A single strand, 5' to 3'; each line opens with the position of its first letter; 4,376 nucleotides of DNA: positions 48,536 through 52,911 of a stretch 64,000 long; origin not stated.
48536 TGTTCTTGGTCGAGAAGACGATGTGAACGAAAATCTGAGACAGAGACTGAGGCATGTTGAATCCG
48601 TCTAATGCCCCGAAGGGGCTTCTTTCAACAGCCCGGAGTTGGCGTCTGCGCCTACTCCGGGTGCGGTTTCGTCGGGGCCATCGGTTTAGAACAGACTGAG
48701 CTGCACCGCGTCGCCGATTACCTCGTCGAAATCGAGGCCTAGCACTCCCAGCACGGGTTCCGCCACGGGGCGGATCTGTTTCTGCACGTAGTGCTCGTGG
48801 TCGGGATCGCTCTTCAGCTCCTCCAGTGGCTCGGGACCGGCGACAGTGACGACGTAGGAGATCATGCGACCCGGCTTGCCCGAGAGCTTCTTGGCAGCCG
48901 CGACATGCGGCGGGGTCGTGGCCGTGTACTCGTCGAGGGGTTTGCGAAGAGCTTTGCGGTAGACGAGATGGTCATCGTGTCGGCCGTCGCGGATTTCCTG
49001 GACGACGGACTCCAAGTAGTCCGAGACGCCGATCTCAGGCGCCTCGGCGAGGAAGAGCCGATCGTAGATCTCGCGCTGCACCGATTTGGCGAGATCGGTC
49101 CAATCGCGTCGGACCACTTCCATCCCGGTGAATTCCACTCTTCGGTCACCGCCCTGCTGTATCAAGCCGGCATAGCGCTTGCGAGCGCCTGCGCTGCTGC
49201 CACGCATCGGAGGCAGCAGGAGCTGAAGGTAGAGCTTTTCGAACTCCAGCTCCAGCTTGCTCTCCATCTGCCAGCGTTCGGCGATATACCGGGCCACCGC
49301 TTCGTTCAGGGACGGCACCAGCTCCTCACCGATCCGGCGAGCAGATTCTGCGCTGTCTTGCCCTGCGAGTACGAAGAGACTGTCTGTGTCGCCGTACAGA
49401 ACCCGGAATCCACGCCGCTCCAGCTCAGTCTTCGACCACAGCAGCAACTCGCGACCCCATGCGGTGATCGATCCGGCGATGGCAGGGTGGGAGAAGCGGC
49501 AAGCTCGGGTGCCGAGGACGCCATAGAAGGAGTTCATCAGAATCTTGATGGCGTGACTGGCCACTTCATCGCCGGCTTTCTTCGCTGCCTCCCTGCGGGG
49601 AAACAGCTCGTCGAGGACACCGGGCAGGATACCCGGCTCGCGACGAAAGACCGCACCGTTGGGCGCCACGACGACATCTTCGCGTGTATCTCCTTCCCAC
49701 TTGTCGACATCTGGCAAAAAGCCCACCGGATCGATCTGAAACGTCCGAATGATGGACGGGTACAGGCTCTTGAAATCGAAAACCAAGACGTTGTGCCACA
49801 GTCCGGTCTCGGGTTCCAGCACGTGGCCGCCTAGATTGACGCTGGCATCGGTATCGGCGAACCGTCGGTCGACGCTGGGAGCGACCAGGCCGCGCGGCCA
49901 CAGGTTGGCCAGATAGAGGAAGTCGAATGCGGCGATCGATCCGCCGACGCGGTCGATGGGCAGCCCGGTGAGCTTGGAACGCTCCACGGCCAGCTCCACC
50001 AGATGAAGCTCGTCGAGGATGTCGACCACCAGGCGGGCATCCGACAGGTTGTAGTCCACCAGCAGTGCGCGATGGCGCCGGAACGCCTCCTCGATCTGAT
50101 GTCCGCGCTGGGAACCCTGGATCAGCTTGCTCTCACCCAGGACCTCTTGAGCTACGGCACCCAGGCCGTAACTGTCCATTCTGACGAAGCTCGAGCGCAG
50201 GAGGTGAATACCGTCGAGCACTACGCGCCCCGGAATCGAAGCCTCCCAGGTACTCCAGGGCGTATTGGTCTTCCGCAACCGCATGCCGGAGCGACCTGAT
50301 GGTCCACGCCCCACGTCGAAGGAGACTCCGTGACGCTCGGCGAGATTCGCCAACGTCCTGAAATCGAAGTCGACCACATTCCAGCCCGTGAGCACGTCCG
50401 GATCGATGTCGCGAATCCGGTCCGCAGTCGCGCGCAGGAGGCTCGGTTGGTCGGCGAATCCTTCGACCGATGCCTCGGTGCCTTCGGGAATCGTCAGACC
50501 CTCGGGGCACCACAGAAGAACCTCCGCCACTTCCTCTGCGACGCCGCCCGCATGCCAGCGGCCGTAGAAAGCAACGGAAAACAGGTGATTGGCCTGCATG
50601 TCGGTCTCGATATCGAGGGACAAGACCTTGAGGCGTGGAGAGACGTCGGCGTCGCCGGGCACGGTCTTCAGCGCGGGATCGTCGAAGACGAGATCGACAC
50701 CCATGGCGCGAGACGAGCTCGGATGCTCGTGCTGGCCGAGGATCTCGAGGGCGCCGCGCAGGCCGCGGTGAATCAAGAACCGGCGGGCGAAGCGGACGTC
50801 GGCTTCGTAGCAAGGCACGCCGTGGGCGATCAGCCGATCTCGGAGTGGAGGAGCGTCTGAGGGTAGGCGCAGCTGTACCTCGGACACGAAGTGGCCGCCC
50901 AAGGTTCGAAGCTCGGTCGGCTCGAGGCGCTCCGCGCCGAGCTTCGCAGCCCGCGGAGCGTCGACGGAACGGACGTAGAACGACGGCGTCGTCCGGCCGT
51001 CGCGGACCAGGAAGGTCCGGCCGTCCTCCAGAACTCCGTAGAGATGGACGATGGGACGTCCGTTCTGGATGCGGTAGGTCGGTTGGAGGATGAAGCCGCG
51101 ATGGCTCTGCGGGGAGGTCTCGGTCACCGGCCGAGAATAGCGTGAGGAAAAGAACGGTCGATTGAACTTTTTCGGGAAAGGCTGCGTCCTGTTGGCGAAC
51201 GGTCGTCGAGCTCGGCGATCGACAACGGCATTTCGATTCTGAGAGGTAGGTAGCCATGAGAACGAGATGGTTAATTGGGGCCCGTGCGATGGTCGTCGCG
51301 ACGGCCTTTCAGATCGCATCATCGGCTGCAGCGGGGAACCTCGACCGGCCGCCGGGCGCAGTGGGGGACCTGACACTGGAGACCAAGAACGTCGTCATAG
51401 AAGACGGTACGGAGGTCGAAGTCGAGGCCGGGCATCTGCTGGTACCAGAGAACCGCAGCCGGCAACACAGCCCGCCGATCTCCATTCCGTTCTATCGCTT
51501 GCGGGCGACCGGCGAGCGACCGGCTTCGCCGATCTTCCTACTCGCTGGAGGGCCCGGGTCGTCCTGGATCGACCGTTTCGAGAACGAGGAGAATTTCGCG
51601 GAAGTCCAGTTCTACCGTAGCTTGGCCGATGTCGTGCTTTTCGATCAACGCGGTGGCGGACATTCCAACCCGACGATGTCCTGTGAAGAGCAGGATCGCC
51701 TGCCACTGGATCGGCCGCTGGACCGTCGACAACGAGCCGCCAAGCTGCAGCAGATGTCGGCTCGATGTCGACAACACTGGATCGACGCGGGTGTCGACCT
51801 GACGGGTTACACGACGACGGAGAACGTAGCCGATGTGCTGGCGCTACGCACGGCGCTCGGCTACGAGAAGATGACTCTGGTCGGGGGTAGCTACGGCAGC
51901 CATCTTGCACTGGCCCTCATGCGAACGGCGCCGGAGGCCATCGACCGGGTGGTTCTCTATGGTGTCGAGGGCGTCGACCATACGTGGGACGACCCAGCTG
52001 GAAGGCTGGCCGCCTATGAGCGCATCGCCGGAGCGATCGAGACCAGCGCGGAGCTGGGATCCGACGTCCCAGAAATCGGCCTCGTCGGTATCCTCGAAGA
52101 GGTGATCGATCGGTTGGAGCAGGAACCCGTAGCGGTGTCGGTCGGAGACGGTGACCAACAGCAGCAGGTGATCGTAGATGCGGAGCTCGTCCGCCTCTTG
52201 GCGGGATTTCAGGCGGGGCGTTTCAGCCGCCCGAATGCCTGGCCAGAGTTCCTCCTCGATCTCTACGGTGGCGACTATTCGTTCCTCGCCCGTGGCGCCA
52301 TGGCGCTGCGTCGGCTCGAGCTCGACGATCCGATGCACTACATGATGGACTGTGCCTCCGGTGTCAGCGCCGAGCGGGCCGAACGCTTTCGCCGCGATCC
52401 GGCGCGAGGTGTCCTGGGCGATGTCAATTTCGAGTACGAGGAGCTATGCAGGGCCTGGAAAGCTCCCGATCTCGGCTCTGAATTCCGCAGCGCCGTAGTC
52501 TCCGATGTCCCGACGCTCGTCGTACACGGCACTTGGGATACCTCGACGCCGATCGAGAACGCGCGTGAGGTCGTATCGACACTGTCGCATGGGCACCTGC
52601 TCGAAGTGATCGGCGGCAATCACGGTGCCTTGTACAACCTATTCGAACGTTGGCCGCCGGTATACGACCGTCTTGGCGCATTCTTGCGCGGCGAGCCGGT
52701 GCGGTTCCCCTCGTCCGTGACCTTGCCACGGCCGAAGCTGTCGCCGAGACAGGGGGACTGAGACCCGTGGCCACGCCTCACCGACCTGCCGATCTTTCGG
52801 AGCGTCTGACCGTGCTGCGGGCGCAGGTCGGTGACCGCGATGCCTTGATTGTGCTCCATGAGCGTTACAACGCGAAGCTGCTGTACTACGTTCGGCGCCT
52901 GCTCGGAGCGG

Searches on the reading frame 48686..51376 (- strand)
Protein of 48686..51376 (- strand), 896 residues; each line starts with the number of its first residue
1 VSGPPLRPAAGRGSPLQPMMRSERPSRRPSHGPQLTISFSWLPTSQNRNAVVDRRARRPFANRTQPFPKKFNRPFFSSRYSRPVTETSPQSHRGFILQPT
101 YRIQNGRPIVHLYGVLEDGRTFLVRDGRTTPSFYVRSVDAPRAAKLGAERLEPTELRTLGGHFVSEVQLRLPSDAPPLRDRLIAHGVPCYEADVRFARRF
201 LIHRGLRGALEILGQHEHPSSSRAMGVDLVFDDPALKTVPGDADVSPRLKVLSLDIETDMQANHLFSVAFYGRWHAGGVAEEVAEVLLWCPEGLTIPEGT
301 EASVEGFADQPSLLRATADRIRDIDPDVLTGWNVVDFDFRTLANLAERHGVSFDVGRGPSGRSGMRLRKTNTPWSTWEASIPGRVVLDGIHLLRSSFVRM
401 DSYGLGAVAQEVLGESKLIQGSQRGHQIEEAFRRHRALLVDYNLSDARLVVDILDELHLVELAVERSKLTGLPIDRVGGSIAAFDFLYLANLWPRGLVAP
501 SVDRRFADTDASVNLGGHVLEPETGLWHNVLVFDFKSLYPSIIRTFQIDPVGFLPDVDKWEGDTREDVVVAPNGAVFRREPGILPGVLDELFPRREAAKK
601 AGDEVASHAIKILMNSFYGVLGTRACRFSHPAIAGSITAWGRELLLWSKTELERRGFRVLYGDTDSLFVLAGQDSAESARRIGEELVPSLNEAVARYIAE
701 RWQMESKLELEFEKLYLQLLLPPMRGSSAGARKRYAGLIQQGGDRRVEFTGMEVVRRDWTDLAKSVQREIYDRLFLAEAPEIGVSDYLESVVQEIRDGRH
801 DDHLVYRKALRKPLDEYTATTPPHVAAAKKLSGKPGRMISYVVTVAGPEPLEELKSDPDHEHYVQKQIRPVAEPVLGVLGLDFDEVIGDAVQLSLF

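Call 71: search_protein_families(library=pfam, proteins=[window:48686-51376:-], max_evalue=0.0001)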
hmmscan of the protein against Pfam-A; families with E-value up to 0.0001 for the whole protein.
window:48686-51376:- (896 aa): 3 families
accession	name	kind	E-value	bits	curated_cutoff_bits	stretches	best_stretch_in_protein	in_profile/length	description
PF00136.26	DNA_pol_B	-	6.4e-48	164.1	23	1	494-846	25-410/453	DNA polymerase family B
PF03104.25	DNA_pol_B_exo1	-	1.9e-15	57.4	23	1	189-408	3-242/242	DNA polymerase family B, exonuclease domain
PF03175.18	DNA_pol_B_2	-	1.3e-05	24.7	25.8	0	587-624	352-389/468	DNA polymerase type B, organellar and viral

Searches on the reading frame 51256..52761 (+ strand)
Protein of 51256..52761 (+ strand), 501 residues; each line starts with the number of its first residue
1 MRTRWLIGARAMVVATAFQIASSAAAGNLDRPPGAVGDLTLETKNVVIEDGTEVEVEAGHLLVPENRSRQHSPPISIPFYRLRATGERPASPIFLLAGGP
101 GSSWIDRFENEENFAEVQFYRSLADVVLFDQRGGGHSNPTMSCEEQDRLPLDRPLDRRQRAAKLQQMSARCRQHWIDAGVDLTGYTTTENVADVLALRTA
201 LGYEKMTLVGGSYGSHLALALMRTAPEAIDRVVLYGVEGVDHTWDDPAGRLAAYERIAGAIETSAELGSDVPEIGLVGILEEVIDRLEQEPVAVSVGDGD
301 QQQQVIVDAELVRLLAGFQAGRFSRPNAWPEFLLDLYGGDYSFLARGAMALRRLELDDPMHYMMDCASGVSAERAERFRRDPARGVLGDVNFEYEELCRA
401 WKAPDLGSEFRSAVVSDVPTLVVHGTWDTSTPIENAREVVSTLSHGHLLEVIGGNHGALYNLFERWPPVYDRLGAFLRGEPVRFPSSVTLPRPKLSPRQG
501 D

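Call 71: search_protein_families(library=pfam, proteins=[window:51256-52761:+], max_evalue=0.0001)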
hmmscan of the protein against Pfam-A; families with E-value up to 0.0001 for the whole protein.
window:51256-52761:+ (501 aa): 2 families
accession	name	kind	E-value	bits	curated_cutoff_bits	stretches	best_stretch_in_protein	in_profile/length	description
PF00561.26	Abhydrolase_1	-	4.6e-17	62.9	25.8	1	92-248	2-113/245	alpha/beta hydrolase fold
PF08386.16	Abhydrolase_4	-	4.7e-08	33.5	21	1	396-459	13-76/103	TAP-like protein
